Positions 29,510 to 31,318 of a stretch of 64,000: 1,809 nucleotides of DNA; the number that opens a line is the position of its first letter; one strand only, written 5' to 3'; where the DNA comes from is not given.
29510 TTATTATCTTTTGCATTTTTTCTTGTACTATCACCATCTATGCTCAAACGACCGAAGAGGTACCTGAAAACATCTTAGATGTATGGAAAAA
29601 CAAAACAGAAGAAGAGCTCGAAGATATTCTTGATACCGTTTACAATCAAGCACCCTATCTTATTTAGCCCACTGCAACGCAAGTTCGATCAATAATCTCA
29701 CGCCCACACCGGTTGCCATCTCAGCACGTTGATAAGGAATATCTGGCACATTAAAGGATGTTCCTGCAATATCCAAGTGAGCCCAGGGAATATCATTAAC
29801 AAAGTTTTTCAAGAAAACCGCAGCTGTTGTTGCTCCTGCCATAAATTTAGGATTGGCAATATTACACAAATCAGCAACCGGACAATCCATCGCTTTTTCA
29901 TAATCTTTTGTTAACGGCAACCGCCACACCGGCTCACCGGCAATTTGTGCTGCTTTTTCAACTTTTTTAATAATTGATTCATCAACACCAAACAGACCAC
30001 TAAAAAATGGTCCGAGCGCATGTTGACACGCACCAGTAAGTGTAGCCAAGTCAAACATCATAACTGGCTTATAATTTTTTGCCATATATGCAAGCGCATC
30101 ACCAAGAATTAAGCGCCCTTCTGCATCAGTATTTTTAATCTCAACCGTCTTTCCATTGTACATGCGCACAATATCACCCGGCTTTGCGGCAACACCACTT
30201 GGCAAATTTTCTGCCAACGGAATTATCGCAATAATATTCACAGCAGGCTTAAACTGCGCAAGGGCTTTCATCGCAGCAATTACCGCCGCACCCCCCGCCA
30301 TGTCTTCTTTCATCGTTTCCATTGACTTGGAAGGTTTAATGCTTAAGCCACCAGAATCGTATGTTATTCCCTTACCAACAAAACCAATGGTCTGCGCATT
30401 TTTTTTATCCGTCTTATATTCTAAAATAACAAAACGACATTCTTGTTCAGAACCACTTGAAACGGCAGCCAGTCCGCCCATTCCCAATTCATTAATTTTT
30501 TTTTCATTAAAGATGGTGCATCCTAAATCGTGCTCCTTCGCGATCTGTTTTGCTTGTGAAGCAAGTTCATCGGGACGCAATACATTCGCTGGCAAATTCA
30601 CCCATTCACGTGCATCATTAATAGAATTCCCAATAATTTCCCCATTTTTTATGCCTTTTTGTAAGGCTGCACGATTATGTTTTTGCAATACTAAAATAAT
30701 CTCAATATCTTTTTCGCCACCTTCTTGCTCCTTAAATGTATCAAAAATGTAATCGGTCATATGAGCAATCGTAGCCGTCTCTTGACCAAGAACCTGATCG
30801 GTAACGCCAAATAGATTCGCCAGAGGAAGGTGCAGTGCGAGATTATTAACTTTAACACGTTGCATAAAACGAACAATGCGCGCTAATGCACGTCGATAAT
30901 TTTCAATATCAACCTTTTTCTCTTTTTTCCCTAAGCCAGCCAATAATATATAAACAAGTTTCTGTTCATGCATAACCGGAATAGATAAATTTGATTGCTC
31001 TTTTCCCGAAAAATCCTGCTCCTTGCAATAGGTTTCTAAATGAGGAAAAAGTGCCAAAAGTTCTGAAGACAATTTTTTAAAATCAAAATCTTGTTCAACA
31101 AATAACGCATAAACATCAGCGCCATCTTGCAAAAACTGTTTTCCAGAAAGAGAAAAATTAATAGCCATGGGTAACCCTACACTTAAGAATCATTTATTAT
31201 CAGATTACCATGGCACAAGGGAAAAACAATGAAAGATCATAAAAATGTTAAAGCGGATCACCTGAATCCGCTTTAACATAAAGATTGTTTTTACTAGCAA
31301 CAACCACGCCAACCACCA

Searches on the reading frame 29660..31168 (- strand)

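Call 77: search_protein_families(library=pfam, proteins=[window:29660-31168:-], max_evalue=0.00001)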
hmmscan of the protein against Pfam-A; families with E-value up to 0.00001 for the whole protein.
window:29660-31168:- (502 aa): 2 families
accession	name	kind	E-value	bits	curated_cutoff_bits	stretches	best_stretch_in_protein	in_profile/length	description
PF00883.26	Peptidase_M17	-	1.3e-118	396.2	25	1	186-494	3-310/310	Cytosol aminopeptidase family, catalytic domain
PF02789.23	Peptidase_M17_N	-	1.6e-12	47.9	23.4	1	42-148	23-128/129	Cytosol aminopeptidase family, N-terminal domain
